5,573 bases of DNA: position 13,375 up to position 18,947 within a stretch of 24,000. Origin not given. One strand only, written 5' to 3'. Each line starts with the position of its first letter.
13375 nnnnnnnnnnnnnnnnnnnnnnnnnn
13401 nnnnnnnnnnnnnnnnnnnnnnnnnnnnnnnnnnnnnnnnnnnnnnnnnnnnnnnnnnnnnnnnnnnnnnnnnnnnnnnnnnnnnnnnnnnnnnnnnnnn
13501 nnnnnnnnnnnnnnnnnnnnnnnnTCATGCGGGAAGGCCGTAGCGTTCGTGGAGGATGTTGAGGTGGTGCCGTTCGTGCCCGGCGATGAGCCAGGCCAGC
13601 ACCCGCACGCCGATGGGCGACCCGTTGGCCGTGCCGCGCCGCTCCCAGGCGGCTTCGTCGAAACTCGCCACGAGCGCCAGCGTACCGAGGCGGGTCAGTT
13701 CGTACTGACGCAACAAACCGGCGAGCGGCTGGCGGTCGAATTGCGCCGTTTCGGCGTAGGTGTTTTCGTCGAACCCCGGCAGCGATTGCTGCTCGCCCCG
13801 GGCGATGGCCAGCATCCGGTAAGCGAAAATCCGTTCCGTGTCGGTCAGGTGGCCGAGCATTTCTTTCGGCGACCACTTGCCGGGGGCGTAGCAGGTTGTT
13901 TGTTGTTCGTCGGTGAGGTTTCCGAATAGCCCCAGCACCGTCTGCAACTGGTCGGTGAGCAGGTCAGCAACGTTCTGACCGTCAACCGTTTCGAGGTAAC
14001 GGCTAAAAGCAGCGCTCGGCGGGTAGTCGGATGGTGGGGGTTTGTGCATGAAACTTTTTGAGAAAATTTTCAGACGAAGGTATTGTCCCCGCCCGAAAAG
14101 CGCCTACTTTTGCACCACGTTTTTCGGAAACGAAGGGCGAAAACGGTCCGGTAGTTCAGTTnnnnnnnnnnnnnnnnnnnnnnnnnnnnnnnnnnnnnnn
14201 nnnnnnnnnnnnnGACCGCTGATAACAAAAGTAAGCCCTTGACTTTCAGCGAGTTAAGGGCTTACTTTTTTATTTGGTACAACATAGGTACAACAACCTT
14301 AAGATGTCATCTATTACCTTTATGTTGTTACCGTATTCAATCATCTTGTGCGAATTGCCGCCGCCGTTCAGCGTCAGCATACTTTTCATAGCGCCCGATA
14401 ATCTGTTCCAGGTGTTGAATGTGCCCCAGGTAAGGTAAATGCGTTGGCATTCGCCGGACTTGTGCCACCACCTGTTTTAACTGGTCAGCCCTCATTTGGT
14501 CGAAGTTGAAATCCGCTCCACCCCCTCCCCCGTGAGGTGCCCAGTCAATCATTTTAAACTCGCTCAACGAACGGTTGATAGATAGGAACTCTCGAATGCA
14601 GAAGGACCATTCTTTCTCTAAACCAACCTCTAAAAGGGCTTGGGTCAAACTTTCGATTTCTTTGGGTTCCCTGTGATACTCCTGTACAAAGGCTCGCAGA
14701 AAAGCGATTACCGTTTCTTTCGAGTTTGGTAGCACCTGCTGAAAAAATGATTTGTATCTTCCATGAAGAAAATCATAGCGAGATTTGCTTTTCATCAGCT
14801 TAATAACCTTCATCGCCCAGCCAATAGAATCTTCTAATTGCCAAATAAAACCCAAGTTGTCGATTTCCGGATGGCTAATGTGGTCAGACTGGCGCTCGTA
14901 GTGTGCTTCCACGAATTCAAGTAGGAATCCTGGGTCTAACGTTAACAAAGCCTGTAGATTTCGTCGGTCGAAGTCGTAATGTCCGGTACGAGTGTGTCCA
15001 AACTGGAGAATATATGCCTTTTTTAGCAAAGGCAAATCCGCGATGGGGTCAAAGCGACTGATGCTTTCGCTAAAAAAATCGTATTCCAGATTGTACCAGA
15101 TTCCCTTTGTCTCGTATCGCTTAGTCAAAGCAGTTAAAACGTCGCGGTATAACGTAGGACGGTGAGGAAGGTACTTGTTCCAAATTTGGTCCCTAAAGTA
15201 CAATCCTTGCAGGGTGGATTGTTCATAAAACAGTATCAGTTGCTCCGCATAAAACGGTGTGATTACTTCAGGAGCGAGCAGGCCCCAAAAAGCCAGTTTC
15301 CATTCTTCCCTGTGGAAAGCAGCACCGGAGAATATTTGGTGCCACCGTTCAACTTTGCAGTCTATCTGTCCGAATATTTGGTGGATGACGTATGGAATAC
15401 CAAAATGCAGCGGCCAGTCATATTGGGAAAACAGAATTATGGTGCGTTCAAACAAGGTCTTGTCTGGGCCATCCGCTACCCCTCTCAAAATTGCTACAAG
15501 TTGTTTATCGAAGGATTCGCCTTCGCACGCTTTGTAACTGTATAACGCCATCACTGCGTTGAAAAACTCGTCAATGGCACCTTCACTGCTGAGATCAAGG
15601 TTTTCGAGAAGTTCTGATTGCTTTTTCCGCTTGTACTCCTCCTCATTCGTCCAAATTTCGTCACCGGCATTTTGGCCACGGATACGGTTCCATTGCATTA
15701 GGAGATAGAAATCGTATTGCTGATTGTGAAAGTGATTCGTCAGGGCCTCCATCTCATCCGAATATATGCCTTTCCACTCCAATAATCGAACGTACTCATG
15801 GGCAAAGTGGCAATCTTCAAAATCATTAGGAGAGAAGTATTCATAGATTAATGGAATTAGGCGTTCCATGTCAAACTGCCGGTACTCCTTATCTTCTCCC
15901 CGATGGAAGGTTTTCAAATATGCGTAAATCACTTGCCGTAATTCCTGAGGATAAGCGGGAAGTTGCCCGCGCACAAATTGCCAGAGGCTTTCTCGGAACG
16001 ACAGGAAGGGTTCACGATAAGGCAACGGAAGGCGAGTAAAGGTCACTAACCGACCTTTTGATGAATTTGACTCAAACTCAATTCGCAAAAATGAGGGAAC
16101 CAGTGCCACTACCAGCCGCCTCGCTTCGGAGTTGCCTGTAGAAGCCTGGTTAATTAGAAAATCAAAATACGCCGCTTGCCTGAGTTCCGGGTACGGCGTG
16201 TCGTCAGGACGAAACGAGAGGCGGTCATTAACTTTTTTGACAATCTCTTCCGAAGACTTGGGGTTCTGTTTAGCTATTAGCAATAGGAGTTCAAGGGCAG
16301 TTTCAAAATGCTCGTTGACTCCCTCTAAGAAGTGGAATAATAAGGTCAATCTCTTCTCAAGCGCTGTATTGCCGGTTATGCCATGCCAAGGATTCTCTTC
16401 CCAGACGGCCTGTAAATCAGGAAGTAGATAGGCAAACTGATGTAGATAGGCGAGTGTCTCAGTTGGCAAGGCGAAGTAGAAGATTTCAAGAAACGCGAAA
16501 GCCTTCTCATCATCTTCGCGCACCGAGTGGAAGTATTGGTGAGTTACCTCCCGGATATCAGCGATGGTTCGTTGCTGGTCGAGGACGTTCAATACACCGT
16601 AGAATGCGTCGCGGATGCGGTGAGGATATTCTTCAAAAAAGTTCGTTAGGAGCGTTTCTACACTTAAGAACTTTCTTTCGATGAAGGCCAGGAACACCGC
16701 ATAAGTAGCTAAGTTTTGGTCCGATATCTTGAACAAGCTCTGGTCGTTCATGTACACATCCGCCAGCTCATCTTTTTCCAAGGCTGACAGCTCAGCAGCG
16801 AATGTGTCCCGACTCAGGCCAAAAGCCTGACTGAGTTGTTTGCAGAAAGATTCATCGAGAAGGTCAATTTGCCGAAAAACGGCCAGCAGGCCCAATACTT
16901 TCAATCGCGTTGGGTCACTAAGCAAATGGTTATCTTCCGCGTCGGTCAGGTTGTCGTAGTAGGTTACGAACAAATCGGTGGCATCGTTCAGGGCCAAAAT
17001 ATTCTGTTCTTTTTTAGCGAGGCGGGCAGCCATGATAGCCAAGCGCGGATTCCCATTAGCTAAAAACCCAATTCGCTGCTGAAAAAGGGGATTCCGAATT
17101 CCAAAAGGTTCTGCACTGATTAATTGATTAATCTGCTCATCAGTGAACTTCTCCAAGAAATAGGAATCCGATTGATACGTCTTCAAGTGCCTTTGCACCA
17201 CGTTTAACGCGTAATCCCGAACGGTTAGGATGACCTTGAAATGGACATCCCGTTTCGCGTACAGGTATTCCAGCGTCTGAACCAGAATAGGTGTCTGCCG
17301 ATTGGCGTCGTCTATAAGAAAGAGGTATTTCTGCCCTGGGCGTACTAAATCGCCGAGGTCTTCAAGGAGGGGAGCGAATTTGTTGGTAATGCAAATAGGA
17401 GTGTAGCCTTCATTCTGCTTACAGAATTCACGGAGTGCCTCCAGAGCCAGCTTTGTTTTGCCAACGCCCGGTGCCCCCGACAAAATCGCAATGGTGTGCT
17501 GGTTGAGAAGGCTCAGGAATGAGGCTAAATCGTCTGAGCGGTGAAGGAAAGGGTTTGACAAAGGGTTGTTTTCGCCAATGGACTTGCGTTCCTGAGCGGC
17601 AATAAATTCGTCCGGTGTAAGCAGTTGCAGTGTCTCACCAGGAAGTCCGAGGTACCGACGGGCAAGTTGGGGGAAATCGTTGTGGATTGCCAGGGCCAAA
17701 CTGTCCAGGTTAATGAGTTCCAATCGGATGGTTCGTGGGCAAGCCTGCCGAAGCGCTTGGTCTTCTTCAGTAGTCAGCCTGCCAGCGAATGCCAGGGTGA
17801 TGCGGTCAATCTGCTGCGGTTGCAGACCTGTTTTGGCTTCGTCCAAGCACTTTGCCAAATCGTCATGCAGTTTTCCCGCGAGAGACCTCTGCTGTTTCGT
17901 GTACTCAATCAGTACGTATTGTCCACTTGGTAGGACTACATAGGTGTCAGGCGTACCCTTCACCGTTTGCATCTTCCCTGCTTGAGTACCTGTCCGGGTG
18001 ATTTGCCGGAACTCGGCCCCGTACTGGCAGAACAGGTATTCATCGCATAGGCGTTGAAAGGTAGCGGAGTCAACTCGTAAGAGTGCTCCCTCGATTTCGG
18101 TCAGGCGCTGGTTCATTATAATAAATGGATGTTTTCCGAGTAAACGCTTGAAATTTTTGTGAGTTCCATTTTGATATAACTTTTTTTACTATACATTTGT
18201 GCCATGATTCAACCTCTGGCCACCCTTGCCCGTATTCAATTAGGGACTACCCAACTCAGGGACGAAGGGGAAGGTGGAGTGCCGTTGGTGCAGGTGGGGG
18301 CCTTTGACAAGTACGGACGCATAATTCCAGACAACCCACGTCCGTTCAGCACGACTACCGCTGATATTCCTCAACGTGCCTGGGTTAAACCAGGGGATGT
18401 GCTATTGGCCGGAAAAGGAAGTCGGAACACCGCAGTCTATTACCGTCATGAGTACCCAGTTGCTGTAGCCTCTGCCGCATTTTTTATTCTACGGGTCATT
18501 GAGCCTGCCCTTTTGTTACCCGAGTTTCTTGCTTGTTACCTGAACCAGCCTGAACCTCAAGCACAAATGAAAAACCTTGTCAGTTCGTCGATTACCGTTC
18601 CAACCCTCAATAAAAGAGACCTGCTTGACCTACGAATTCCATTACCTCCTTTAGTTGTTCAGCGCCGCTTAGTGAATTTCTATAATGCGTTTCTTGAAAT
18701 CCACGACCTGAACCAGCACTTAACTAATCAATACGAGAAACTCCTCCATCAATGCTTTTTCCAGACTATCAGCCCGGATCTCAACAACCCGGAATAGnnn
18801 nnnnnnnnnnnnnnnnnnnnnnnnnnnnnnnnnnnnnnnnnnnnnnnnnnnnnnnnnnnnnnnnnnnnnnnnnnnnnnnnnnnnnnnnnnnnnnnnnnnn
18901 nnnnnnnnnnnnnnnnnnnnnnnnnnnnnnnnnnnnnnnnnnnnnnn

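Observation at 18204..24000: Type I methylase/specificity module with no hsdR in view, packed into one gene string with a CBASS module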

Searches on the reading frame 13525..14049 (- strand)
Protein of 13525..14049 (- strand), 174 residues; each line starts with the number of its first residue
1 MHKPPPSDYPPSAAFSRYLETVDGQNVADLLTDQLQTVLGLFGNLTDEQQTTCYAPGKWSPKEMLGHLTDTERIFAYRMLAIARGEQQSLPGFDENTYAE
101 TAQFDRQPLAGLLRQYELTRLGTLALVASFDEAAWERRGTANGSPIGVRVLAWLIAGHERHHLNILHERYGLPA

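Call 6: search_protein_families(library=pfam, proteins=[window:13525-14049:-], max_evalue=0.01)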
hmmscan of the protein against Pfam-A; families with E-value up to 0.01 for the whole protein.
window:13525-14049:- (174 aa): 2 families
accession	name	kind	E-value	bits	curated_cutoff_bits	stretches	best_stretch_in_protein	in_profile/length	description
PF12867.12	DinB_2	-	8e-21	75.3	24.8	1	31-165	2-127/128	DinB superfamily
PF04978.18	MST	-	8.2e-06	26.8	27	1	28-162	3-136/149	Mycothiol-S-transferase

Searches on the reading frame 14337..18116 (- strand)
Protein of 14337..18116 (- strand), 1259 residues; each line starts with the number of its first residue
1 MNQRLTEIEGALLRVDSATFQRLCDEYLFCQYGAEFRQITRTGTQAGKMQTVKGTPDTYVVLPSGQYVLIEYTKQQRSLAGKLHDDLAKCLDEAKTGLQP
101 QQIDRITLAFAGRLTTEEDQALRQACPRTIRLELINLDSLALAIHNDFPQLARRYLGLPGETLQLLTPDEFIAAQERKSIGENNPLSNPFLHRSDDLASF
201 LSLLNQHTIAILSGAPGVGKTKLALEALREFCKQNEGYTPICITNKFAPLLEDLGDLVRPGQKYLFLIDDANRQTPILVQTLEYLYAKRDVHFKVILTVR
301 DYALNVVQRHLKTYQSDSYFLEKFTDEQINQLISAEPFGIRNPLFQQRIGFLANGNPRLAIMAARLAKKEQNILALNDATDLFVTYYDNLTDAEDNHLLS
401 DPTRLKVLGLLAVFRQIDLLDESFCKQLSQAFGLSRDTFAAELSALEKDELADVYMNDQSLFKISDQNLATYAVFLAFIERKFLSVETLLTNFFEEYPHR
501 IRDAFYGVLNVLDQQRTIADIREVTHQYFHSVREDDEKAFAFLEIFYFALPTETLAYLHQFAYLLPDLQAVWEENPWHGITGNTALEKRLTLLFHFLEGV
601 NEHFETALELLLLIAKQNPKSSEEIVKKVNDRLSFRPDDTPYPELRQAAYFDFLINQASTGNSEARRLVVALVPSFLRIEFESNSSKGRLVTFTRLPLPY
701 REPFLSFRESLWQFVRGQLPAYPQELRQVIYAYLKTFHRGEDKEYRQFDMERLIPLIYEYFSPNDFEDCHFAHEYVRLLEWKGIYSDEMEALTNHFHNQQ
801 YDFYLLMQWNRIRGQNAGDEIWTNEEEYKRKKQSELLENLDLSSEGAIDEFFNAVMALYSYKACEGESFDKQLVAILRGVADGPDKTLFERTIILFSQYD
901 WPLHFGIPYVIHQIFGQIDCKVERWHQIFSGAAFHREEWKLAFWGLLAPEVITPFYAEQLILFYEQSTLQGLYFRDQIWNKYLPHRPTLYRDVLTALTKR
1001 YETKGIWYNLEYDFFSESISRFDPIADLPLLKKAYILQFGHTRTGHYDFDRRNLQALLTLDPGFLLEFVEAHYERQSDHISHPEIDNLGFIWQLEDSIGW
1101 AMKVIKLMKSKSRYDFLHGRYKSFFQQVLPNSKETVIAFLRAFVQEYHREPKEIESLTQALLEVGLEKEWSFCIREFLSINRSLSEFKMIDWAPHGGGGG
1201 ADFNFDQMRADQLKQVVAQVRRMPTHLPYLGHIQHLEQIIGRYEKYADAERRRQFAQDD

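Call 6: search_protein_families(library=pfam, proteins=[window:14337-18116:-], max_evalue=0.01)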
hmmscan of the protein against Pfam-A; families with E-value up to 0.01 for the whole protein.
window:14337-18116:- (1259 aa): 3 families
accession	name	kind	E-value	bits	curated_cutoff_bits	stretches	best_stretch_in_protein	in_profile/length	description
PF20720.3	nSTAND3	-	6.1e-10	39.4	27.2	1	200-315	10-126/155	Novel STAND NTPase 3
PF13191.12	AAA_16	-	0.0001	23.3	32.6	1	190-256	2-84/167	AAA ATPase domain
PF00931.28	NB-ARC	-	0.0015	18.3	23.5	0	198-238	9-49/248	NB-ARC domain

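Call 8: search_protein_families(library=padloc, proteins=[window:14337-18116:-], max_evalue=0.01)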
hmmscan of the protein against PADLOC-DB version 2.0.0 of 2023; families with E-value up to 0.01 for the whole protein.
window:14337-18116:- (1259 aa): 4 families
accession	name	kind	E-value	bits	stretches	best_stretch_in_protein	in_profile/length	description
PDLC05079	PDC-S73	-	2.6e-06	24.5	1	198-270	182-248/752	-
PDLC01438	Csa3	-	0.0028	15.8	1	369-478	143-209/305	"CAS-I,CAS-II,CAS-III,CAS-IV,CAS-V,CAS-VI; associated_signaling"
PDLC03920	MkoA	-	0.0044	13.3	0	197-236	621-660/1112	-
PDLC04140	mad8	-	0.0084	13.7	0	204-246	24-66/314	mads_8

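Call 59: search_protein_families(library=ncbifam, proteins=[window:14337-18116:-], max_evalue=0.00001)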
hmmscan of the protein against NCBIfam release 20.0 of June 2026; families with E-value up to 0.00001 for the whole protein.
window:14337-18116:- (1259 aa): 0 families

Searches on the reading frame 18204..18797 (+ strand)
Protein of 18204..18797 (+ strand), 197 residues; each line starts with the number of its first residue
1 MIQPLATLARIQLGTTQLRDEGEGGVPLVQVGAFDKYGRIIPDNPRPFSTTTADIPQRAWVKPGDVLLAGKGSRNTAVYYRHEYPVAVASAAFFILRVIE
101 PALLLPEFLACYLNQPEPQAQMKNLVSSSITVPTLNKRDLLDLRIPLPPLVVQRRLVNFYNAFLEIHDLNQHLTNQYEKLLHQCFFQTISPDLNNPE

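Call 6: search_protein_families(library=pfam, proteins=[window:18204-18797:+], max_evalue=0.01)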
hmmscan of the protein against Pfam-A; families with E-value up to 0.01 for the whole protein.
window:18204-18797:+ (197 aa): 1 family
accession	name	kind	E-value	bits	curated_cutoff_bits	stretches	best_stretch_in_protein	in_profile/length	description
PF01420.25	Methylase_S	-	7.7e-06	26.7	22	1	62-176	57-165/168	Type I restriction modification DNA specificity domain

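Call 8: search_protein_families(library=padloc, proteins=[window:18204-18797:+], max_evalue=0.01)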
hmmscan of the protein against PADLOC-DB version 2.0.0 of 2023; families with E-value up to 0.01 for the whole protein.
window:18204-18797:+ (197 aa): 82 families (the best 25 are shown)
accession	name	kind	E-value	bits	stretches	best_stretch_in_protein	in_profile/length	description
PDLC03069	Specificity_I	-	2.9e-14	51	1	17-178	213-372/387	Type I specificity subunit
PDLC04137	mad5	-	7.2e-14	49.8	1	15-186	21-185/392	mads_5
PDLC03100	Specificity_I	-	1.3e-13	49.1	1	12-188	209-387/392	Type I specificity subunit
PDLC03068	Specificity_I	-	1.9e-13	48.3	1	21-181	28-183/403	Type I specificity subunit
PDLC03086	Specificity_I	-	2e-12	44.8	1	39-176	50-186/458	Type I specificity subunit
PDLC03107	Specificity_I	-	2.1e-12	44.9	1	23-188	28-184/392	Type I specificity subunit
PDLC03164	Specificity_I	-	3.8e-12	44.2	1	57-186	59-188/409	Type I specificity subunit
PDLC03179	Specificity_I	-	6.4e-12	43.1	1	14-180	411-576/589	Type I specificity subunit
PDLC03089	Specificity_I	-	6.5e-11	40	1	46-172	52-177/446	Type I specificity subunit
PDLC03169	Specificity_I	-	2e-10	38.7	1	12-157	234-379/461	Type I specificity subunit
PDLC03072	Specificity_I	-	3.8e-10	37.4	1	15-180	254-421/448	Type I specificity subunit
PDLC03168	Specificity_I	-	1e-09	36.4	1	8-179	13-181/459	Type I specificity subunit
PDLC03189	Specificity_I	-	1.8e-09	35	1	22-162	34-162/459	Type I specificity subunit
PDLC03077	Specificity_I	-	2.8e-09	35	1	15-159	236-373/417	Type I specificity subunit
PDLC03079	Specificity_I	-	3.5e-09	34.3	1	52-158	80-178/470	Type I specificity subunit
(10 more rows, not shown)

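Call 59: search_protein_families(library=ncbifam, proteins=[window:18204-18797:+], max_evalue=0.00001)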
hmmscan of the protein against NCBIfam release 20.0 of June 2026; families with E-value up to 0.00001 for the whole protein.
window:18204-18797:+ (197 aa): 0 families
